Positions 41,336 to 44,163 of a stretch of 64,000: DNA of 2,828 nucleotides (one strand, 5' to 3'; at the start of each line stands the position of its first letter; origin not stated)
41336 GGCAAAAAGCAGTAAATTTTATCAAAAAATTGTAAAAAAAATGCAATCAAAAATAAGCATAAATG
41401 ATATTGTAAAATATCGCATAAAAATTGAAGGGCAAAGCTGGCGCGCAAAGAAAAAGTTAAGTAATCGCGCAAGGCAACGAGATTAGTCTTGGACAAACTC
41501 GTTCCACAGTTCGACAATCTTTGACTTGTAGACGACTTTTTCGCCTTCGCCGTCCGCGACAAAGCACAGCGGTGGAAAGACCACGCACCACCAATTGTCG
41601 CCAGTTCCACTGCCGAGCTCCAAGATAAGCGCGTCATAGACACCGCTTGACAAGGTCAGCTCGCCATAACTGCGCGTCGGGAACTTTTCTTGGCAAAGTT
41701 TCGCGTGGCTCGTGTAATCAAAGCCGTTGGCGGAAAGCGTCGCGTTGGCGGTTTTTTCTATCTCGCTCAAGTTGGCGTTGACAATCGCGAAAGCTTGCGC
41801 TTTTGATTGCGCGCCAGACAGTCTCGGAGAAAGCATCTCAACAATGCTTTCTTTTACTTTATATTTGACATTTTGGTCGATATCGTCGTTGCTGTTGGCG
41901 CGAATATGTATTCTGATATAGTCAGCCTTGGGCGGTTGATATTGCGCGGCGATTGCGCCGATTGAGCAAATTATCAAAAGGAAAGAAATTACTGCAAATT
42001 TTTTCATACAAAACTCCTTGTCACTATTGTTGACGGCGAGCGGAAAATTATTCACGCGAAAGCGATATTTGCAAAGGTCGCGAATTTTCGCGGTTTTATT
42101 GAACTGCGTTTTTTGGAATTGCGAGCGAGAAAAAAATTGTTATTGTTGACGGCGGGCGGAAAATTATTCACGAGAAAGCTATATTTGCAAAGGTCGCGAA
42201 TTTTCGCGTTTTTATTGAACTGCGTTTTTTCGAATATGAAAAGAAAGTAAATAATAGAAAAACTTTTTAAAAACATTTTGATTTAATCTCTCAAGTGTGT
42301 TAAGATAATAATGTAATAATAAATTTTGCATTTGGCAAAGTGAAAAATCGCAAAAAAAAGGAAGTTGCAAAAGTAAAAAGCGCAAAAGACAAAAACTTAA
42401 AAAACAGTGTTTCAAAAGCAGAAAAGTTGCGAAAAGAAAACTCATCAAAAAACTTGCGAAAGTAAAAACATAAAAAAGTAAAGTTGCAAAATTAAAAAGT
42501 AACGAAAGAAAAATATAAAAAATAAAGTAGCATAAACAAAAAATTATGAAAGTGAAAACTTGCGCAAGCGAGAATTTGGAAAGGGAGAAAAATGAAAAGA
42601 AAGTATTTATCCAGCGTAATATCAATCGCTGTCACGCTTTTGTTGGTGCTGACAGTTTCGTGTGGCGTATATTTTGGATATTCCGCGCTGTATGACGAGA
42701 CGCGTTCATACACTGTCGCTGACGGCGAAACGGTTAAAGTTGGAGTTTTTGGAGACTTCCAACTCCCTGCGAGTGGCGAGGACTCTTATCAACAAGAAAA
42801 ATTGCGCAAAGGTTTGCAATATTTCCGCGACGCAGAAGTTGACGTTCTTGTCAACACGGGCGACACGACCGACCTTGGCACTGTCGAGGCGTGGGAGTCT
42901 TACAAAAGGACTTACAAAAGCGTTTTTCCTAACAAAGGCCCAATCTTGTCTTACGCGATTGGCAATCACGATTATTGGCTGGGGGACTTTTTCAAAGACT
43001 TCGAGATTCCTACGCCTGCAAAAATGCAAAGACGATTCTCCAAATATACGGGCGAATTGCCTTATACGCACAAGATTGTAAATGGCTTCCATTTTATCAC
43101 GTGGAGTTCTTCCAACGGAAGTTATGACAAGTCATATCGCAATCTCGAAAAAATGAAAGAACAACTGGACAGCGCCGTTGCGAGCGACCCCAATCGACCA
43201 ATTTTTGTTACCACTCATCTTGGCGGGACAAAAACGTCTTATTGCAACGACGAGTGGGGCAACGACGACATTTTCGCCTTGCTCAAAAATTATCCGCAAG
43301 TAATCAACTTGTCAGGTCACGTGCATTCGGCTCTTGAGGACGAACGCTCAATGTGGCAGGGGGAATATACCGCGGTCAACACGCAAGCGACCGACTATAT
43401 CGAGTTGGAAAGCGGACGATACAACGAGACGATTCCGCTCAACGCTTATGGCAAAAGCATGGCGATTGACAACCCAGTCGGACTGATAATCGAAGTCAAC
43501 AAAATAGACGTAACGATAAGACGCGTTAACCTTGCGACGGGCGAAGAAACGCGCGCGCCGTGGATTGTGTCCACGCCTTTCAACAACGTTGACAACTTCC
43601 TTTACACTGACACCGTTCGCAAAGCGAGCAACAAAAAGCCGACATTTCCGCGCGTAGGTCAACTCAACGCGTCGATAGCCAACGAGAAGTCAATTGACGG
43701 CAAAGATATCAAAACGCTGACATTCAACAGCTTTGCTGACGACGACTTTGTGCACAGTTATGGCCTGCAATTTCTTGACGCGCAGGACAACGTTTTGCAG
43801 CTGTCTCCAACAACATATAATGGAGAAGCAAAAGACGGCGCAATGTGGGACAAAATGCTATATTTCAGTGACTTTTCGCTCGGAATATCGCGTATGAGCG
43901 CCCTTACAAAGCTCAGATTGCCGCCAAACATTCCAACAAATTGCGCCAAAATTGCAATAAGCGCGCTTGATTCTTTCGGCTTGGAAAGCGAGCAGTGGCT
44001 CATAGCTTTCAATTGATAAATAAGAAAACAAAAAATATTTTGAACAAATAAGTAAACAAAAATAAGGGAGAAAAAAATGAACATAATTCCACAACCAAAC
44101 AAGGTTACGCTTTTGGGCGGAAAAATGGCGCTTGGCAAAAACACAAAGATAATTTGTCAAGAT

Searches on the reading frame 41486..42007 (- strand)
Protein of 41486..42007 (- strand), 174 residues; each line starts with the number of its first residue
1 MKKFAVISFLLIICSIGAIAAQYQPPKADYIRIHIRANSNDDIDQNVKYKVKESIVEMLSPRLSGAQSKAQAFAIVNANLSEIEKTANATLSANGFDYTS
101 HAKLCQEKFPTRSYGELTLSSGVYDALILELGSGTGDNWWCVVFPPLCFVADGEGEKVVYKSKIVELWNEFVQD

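Call 56: search_protein_families(library=pfam, proteins=[window:41486-42007:-], max_evalue=0.0001)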
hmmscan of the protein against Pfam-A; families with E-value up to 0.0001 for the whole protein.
window:41486-42007:- (174 aa): 1 family
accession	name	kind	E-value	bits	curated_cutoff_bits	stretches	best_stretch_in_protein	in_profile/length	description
PF09551.15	Spore_II_R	-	3.1e-42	144.5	25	1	29-151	3-125/128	Stage II sporulation protein R (spore_II_R)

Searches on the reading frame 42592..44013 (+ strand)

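Call 56: search_protein_families(library=pfam, proteins=[window:42592-44013:+], max_evalue=0.0001)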
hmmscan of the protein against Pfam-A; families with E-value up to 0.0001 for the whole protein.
window:42592-44013:+ (474 aa): 1 family
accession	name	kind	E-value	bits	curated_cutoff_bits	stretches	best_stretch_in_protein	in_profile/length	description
PF00149.33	Metallophos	-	3.2e-12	47.7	21.5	1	49-246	2-190/191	Calcineurin-like phosphoesterase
